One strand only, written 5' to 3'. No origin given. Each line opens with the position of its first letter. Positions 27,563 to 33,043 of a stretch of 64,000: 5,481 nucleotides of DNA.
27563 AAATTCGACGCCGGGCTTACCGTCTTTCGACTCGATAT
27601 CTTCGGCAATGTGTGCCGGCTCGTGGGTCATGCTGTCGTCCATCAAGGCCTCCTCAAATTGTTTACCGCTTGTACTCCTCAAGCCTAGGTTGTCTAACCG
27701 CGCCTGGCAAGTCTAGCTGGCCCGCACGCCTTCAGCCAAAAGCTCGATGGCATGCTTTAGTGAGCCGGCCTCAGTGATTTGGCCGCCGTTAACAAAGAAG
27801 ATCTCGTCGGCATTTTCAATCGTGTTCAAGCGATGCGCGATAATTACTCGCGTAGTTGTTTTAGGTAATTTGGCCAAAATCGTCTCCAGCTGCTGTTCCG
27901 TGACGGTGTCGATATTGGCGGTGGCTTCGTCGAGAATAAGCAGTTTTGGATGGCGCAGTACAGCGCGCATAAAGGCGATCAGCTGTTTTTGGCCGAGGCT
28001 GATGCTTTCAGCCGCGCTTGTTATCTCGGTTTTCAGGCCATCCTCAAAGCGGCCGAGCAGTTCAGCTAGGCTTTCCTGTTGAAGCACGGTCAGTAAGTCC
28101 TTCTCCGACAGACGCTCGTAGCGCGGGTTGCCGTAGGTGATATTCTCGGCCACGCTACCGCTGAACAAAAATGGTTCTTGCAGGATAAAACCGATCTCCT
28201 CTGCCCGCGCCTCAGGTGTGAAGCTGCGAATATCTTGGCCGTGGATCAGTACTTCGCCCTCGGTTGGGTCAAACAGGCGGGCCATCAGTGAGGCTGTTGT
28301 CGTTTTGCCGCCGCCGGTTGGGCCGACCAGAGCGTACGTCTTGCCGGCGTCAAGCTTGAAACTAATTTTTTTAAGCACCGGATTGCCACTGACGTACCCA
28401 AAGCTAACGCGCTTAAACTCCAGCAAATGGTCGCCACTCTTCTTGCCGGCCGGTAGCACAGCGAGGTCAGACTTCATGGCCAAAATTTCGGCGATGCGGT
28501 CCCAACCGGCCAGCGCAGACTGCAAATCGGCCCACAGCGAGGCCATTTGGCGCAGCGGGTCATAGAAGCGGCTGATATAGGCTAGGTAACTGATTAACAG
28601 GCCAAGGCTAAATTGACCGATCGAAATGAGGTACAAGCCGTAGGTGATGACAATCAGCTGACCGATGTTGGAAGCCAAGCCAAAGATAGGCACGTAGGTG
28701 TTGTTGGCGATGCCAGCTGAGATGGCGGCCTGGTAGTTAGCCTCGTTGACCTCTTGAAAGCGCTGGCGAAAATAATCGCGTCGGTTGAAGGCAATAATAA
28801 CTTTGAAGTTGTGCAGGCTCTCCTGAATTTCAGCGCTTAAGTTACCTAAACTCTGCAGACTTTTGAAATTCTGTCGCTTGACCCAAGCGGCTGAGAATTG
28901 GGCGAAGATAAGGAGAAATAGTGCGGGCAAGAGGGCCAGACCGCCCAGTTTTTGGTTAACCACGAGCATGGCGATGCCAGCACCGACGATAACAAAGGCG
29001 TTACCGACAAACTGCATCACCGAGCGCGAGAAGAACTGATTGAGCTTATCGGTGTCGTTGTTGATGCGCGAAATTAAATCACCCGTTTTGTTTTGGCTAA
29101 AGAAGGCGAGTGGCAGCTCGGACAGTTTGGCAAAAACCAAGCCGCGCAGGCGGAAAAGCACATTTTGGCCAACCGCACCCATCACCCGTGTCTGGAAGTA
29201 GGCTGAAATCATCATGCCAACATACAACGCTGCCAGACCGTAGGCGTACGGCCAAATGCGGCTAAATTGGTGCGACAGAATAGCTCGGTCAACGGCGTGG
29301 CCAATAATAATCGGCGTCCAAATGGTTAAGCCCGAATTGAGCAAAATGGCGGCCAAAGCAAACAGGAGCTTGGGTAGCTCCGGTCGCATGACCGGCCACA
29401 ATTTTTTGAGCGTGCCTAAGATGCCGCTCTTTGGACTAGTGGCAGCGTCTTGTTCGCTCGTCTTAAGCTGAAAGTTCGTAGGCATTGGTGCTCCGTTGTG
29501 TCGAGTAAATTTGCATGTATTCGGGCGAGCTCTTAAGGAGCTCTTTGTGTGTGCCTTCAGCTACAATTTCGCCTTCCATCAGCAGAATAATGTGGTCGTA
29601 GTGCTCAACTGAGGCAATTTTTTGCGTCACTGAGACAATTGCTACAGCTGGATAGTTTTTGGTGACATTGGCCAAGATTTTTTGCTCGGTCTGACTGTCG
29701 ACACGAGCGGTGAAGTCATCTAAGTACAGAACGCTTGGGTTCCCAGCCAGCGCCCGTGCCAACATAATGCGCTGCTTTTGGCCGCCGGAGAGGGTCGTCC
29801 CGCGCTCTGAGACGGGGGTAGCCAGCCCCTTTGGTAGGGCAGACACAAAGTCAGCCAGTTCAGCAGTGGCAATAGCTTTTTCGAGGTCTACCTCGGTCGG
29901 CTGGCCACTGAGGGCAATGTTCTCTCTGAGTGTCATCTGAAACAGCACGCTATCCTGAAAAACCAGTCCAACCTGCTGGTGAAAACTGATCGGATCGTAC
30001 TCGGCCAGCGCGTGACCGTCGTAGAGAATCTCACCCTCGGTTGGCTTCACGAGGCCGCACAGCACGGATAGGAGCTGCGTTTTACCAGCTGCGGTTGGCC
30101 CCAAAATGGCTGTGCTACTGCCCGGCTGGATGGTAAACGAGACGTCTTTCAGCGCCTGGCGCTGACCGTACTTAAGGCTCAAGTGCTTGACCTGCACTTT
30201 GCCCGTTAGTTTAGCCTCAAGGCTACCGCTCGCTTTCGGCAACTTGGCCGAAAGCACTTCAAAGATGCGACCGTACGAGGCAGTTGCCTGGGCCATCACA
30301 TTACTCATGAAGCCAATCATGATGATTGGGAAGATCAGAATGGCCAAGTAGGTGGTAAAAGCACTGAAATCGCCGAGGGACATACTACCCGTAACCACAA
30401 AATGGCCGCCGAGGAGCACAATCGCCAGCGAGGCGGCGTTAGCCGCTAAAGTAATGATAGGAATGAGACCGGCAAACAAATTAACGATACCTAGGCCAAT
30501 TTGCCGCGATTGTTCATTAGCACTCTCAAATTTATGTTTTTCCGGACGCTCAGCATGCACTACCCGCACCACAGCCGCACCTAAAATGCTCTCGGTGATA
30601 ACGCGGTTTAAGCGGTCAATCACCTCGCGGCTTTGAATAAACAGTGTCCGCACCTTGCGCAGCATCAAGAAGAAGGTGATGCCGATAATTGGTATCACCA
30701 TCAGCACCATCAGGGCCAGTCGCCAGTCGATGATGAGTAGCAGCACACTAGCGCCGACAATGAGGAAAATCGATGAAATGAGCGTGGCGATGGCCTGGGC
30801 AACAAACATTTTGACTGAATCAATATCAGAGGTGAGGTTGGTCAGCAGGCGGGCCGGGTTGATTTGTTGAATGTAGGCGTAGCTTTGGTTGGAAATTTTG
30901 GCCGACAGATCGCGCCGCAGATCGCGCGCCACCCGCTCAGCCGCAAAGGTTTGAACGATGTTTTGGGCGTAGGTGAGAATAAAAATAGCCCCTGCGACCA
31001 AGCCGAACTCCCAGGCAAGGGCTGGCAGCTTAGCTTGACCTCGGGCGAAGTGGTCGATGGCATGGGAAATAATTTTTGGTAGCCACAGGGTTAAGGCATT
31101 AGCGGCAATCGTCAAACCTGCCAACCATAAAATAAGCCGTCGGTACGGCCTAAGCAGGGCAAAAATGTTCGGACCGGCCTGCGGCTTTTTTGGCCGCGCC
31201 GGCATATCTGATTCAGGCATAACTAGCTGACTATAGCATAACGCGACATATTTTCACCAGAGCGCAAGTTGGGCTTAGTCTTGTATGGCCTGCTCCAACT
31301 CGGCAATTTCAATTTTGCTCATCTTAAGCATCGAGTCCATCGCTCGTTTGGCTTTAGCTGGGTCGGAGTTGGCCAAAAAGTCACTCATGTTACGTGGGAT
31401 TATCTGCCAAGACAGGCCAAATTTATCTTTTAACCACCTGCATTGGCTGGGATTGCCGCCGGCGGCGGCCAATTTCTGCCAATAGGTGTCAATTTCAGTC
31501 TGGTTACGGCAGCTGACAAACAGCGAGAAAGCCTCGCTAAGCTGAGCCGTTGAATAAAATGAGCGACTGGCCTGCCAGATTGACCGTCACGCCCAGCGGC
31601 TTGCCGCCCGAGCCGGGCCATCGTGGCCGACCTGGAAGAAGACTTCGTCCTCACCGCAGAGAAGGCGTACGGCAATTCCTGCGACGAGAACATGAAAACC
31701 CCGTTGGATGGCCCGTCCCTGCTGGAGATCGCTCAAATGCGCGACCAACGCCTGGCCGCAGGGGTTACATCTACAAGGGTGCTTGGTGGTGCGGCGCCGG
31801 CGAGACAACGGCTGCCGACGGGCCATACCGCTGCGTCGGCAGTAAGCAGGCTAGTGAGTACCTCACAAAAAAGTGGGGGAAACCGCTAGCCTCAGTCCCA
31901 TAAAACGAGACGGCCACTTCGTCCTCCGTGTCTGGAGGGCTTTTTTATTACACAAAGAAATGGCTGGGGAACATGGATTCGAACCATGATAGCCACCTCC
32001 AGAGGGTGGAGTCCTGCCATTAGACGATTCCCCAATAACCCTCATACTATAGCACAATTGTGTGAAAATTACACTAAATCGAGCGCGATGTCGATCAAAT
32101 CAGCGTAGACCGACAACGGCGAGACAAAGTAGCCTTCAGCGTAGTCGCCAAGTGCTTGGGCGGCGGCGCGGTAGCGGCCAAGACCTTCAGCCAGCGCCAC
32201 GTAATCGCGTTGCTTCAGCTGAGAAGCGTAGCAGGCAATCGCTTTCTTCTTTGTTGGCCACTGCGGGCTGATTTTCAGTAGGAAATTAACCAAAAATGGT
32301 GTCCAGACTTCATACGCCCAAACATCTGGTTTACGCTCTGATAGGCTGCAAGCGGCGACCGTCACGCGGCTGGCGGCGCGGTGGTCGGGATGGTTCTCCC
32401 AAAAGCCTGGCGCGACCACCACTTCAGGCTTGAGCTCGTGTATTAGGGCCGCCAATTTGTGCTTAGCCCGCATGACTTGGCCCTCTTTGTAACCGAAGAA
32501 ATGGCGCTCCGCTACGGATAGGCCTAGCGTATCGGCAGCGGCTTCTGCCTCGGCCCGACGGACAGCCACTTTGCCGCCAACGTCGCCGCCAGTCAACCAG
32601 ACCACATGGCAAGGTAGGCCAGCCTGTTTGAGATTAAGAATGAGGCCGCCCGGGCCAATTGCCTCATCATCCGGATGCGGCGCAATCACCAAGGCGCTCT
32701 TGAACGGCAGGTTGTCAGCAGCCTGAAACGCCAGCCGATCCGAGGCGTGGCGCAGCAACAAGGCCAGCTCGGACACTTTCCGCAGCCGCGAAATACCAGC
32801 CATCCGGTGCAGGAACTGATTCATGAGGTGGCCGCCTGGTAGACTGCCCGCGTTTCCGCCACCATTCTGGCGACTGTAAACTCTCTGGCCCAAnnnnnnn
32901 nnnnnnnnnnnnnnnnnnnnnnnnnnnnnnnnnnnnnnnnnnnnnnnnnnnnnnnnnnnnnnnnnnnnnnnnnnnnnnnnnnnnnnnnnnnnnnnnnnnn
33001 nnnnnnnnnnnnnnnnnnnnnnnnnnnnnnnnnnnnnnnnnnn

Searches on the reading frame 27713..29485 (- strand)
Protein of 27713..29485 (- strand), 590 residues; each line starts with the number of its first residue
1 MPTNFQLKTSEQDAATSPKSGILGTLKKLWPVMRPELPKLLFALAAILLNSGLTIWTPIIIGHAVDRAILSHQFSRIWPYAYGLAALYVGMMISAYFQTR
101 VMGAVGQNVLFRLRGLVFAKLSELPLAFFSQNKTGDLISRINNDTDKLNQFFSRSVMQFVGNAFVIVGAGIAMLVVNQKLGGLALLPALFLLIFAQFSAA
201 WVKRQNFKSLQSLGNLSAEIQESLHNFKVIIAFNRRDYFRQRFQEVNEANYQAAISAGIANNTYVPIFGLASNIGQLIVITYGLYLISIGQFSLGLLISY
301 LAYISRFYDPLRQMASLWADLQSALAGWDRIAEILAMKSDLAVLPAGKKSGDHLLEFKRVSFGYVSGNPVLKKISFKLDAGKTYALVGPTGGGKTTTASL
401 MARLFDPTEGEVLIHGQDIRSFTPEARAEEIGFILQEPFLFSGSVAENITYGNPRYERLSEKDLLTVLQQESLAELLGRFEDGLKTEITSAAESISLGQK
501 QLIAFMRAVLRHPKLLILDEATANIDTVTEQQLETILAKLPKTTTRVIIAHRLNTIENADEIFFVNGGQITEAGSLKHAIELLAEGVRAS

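Call 27: search_protein_families(library=pfam, proteins=[window:27713-29485:-], max_evalue=0.001)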
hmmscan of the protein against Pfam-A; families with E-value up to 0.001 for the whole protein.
window:27713-29485:- (590 aa): 7 families
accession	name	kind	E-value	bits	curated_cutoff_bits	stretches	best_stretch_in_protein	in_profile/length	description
PF00664.28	ABC_membrane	-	1e-46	160.3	28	1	40-309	1-272/274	ABC transporter transmembrane region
PF00005.33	ABC_tran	-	2e-28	100.2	25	1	371-523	1-137/137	ABC transporter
PF02463.25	SMC_N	-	0.00013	21.9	40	1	461-565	135-211/220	RecF/RecN/SMC N terminal domain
PF00270.35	DEAD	-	0.00023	21.4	26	0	501-545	104-152/167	DEAD/DEAH box helicase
PF13401.12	AAA_22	-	0.00049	20.9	27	0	384-537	8-105/130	AAA domain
PF13191.12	AAA_16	-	0.00058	20.8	32.6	0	385-542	28-161/167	AAA ATPase domain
PF06414.18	Zeta_toxin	-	0.00074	19.4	22.3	0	383-428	18-63/199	Zeta toxin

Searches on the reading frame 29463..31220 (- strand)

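Call 27: search_protein_families(library=pfam, proteins=[window:29463-31220:-], max_evalue=0.001)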
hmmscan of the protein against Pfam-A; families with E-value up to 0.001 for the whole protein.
window:29463-31220:- (585 aa): 2 families
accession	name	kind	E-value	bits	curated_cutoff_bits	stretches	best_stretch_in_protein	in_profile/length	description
PF00664.28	ABC_membrane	-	1.7e-39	136.6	28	1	38-298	13-273/274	ABC transporter transmembrane region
PF00005.33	ABC_tran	-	7.4e-32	111.3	25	1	357-505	1-137/137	ABC transporter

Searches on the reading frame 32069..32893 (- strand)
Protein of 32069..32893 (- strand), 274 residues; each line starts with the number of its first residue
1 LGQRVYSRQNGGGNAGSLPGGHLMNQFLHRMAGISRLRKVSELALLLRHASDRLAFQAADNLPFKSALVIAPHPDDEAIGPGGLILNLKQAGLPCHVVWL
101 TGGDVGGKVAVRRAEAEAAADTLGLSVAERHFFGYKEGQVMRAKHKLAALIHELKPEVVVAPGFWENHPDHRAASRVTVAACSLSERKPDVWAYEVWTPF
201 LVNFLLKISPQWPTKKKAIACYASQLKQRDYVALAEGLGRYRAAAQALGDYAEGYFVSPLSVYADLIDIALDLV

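Call 27: search_protein_families(library=pfam, proteins=[window:32069-32893:-], max_evalue=0.001)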
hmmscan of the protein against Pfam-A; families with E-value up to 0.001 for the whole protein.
window:32069-32893:- (274 aa): 1 family
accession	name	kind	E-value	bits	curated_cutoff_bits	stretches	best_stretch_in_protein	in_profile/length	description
PF02585.22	PIG-L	-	7.6e-25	88.3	28.2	1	68-182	1-129/129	GlcNAc-PI de-N-acetylase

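Call 46: search_protein_families(library=ncbifam, proteins=[window:32069-32893:-], max_evalue=0.001)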
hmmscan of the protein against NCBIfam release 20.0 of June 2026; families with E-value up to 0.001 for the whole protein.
window:32069-32893:- (274 aa): 4 families
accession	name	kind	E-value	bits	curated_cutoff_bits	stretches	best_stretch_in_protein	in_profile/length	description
TIGR04001.1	thiol_BshB1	equivalog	7.6e-25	88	182.5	1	67-230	4-183/226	bacillithiol biosynthesis deacetylase BshB1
TIGR04000.1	thiol_BshB2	equivalog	6e-13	49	195.25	1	67-226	3-185/217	bacillithiol biosynthesis deacetylase BshB2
TIGR03445.1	mycothiol_MshB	equivalog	4.8e-09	36.5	224.35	1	135-188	103-158/284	N-acetyl-1-D-myo-inositol-2-amino-2-deoxy-alpha-D-glucopyranoside deacetylase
NF002557.0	PRK02122.1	subfamily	6.7e-09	34.4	384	1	65-105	371-411/653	glucosamine-6-phosphate deaminase-like protein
